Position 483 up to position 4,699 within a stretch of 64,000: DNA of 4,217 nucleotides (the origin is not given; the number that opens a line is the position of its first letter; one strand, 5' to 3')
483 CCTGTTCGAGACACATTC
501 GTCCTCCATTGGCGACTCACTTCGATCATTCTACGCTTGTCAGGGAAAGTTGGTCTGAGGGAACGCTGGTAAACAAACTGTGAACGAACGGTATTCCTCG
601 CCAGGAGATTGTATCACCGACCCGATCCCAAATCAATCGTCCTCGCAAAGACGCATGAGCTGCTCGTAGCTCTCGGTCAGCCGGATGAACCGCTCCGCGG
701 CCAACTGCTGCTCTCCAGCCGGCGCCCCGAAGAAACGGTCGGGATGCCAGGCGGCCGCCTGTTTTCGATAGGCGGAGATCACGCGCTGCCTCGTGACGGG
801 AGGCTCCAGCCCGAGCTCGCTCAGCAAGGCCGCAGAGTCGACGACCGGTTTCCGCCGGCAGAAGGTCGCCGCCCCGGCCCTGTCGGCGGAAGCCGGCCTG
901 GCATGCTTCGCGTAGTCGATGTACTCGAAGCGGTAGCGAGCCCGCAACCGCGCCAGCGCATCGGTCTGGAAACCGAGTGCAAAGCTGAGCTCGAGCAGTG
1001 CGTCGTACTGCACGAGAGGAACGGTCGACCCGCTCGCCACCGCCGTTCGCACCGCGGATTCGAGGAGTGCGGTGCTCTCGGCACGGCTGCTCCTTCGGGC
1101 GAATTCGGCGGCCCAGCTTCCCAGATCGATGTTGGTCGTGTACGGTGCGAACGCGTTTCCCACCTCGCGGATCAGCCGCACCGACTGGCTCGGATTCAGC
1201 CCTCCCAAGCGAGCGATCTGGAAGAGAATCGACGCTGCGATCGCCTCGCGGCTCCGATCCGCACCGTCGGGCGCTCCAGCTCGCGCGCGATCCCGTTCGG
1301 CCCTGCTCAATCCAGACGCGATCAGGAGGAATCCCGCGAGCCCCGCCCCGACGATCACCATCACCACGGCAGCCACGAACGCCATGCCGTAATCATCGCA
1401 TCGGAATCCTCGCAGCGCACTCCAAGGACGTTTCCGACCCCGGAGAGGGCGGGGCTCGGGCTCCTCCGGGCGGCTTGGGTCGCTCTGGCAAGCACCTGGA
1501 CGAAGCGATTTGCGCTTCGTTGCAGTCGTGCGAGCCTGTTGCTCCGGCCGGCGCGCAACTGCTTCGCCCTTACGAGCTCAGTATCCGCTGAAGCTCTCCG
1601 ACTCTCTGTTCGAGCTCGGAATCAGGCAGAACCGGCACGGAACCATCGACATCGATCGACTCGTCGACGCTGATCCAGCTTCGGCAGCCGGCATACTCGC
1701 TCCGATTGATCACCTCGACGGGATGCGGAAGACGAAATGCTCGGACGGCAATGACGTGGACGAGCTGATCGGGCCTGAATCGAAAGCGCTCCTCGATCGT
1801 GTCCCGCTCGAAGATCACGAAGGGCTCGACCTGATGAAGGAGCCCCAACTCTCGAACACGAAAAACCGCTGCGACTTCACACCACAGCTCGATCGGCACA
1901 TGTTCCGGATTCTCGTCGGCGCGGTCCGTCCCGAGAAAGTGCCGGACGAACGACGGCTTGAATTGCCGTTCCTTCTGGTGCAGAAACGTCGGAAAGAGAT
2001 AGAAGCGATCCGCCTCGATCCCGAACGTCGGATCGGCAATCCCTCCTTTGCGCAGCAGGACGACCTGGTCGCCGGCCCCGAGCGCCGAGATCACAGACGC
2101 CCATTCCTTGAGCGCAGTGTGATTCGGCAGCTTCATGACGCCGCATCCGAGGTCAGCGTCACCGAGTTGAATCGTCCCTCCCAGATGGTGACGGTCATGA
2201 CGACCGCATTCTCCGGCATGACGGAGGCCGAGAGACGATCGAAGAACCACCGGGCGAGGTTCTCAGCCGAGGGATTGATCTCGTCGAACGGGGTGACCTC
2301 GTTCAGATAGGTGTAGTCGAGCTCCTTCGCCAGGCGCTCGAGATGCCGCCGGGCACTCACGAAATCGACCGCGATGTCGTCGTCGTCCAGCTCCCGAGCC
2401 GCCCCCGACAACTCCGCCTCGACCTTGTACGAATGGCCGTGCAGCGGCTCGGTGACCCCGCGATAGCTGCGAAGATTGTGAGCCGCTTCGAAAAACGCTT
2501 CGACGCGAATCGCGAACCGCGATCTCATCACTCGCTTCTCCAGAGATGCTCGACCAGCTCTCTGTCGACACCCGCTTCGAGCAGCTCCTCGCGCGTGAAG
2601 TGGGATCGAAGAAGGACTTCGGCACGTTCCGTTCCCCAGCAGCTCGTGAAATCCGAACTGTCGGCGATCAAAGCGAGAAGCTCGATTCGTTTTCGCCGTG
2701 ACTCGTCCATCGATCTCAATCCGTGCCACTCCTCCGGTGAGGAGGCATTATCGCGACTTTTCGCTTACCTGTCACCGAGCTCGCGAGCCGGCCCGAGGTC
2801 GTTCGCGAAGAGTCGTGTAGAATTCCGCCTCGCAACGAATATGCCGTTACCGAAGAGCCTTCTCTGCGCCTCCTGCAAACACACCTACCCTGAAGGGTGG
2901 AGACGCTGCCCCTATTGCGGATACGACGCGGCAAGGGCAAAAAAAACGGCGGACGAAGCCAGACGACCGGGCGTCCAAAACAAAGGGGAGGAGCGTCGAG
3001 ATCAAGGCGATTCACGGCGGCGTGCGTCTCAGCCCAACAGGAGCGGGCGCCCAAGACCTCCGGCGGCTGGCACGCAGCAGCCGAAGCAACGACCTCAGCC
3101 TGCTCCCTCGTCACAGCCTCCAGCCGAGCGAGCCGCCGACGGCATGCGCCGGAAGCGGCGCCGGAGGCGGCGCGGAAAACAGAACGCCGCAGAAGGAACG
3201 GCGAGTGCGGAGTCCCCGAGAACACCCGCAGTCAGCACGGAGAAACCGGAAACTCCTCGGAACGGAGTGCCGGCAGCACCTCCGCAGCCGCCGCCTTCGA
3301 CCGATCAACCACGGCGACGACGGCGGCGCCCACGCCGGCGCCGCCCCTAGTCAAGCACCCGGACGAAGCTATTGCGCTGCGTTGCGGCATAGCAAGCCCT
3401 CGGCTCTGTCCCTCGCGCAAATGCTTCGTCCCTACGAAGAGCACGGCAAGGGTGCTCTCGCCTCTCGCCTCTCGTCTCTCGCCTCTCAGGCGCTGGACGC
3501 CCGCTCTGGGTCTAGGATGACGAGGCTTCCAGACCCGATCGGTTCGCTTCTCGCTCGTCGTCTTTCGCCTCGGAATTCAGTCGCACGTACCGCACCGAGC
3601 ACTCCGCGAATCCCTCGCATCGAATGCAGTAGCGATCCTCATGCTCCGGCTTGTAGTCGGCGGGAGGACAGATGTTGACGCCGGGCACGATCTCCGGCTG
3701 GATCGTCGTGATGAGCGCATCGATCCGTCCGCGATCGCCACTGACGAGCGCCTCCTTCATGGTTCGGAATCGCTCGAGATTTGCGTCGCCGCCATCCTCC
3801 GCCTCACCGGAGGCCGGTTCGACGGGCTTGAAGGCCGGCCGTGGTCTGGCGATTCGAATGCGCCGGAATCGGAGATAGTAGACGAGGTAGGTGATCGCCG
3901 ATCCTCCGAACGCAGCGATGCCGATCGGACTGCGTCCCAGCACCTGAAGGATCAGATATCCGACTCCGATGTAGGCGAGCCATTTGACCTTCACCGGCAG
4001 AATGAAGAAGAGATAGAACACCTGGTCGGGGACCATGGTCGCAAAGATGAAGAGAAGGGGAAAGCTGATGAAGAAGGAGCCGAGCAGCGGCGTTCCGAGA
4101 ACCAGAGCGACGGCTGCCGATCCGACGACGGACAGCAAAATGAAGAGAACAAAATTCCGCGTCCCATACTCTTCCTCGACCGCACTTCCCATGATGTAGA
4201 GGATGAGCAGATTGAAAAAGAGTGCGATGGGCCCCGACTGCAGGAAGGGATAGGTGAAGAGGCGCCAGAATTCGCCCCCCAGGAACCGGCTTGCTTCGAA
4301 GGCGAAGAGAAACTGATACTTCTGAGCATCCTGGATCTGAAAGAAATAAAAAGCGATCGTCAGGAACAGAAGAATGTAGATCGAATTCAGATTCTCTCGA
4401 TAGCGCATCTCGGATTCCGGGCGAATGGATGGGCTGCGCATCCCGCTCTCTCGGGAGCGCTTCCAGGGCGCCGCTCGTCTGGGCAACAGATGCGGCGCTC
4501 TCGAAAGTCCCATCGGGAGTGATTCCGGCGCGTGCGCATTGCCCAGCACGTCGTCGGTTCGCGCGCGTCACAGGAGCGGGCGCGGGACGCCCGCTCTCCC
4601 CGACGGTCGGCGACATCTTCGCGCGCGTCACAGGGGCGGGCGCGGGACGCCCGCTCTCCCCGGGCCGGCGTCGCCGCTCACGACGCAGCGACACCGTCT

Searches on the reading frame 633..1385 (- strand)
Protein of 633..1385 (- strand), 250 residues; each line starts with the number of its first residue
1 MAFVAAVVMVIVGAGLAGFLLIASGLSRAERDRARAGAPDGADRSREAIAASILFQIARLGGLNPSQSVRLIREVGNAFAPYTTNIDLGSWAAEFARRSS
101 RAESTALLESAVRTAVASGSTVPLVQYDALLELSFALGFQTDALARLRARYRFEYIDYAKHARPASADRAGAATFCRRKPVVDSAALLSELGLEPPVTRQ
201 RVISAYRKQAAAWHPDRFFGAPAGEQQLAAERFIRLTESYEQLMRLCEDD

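Call 14: search_protein_families(library=pfam, proteins=[window:633-1385:-], max_evalue=0.01)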
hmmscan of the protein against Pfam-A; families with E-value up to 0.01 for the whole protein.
window:633-1385:- (250 aa): 1 family
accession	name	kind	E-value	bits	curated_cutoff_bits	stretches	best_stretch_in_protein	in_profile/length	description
PF00226.36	DnaJ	-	2.4e-06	28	27.8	1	191-244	6-54/63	DnaJ domain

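Call 58: find_encoding_contigs(protein=window:633-1385:-, flank=10000, max_places=2)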
Protein window:633-1385:- (250 aa): no gene with exactly this product is on record in the collection.

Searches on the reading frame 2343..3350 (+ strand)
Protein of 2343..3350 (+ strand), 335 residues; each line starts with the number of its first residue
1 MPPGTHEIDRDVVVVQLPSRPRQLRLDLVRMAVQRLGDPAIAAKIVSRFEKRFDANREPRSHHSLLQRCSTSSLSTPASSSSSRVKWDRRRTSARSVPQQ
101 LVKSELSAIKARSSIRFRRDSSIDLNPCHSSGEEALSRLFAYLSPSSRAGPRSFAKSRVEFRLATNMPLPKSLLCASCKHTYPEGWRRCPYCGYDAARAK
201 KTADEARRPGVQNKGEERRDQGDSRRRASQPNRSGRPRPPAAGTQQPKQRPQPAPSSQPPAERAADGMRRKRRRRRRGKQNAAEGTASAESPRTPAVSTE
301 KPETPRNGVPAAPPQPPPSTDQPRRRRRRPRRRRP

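Call 14: search_protein_families(library=pfam, proteins=[window:2343-3350:+], max_evalue=0.01)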
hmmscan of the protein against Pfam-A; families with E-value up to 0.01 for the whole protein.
window:2343-3350:+ (335 aa): 2 families
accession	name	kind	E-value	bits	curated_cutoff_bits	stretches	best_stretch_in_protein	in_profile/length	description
PF13240.11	Zn_Ribbon_1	-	0.0047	17.1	25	1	175-195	2-22/23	zinc-ribbon domain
PF12773.13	DZR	-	0.0051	17.4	27.3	0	173-193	25-45/45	Double zinc ribbon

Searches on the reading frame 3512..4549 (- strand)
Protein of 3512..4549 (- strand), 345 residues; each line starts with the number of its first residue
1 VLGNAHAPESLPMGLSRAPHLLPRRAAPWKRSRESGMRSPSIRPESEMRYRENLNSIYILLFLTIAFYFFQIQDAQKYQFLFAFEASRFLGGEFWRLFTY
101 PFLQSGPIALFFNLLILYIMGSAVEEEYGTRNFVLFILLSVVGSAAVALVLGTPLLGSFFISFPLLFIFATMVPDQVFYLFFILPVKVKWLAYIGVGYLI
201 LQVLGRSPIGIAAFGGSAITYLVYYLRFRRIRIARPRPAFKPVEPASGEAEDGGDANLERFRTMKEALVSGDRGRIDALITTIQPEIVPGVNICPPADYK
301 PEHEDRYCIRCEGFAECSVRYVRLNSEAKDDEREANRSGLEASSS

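Call 14: search_protein_families(library=pfam, proteins=[window:3512-4549:-], max_evalue=0.01)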
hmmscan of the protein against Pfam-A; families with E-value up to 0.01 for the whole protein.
window:3512-4549:- (345 aa): 2 families
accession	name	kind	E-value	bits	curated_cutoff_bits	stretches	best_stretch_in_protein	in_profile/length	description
PF01694.28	Rhomboid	-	1.9e-12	48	22.6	1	92-228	2-141/143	Rhomboid domain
PF08551.15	DUF1751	-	0.00013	22.9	22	1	95-151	9-65/99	Eukaryotic integral membrane protein (DUF1751)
